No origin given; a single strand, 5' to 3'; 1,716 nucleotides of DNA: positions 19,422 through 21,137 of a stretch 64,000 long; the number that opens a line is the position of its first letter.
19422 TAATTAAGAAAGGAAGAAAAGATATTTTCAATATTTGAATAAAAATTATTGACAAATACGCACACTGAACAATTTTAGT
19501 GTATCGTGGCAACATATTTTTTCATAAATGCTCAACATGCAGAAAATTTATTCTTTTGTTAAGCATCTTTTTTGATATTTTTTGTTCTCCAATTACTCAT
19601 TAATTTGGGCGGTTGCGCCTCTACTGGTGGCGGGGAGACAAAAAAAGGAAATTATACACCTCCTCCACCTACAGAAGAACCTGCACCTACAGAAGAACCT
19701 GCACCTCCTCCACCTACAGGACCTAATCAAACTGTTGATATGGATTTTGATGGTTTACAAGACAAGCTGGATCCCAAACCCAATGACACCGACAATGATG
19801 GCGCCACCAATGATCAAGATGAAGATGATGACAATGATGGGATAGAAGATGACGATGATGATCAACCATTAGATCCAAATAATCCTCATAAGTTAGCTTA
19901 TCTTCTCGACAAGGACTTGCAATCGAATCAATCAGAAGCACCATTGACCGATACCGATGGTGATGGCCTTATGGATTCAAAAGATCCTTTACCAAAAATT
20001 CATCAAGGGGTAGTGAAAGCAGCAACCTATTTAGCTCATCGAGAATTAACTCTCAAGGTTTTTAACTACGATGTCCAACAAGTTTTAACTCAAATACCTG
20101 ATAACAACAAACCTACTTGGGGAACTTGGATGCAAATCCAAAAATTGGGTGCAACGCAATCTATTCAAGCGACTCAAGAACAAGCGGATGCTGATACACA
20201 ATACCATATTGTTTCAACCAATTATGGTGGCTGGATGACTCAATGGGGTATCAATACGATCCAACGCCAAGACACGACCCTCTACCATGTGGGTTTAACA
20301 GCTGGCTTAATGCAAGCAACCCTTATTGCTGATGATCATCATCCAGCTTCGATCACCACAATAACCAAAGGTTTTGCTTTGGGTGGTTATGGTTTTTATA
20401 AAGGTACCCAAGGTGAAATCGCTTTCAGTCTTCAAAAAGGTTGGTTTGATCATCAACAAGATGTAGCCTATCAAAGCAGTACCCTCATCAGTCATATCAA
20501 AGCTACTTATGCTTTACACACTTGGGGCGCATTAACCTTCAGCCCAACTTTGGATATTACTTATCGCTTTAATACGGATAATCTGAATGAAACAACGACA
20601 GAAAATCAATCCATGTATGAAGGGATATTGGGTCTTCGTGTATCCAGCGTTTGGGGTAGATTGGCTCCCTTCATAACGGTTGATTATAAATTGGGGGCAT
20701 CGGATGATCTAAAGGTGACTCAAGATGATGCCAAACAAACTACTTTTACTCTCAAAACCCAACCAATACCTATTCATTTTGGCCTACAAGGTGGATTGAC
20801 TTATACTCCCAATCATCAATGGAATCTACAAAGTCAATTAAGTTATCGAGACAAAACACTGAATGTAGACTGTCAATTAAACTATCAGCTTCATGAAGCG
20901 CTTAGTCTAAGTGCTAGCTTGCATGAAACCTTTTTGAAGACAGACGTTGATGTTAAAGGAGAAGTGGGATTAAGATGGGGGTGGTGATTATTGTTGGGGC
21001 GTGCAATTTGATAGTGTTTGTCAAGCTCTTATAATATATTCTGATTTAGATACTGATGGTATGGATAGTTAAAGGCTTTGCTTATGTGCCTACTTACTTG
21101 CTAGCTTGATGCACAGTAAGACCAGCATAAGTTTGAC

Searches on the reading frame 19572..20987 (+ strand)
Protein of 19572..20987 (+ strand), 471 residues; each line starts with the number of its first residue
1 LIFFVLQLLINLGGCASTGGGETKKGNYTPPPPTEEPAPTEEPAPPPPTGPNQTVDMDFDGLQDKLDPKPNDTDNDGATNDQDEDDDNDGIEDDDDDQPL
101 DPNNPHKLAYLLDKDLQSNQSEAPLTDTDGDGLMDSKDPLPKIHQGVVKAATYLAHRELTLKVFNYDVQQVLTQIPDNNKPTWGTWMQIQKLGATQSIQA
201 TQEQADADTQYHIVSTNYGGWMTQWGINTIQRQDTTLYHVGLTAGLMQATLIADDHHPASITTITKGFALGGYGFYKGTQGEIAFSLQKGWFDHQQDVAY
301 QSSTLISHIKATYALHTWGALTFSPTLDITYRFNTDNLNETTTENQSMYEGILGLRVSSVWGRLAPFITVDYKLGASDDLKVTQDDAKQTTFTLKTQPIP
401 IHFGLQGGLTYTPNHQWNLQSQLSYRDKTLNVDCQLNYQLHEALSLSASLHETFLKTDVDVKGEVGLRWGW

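Call 3: search_protein_families(library=pfam, proteins=[window:19572-20987:+], max_evalue=1)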
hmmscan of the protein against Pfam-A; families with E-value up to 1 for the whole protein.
window:19572-20987:+ (471 aa): 1 family
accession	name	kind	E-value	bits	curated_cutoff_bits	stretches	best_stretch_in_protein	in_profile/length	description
PF18380.7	GEN1_C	-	0.48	11.7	26.7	1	51-107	26-82/104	Holliday junction resolvase Gen1 C-terminal domain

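Call 9: find_homologous_proteins(query=window:19572-20987:+, max_evalue=0.001)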
Query window:19572-20987:+: 8000 candidates shared short words with the query, none scored E <= 0.001.
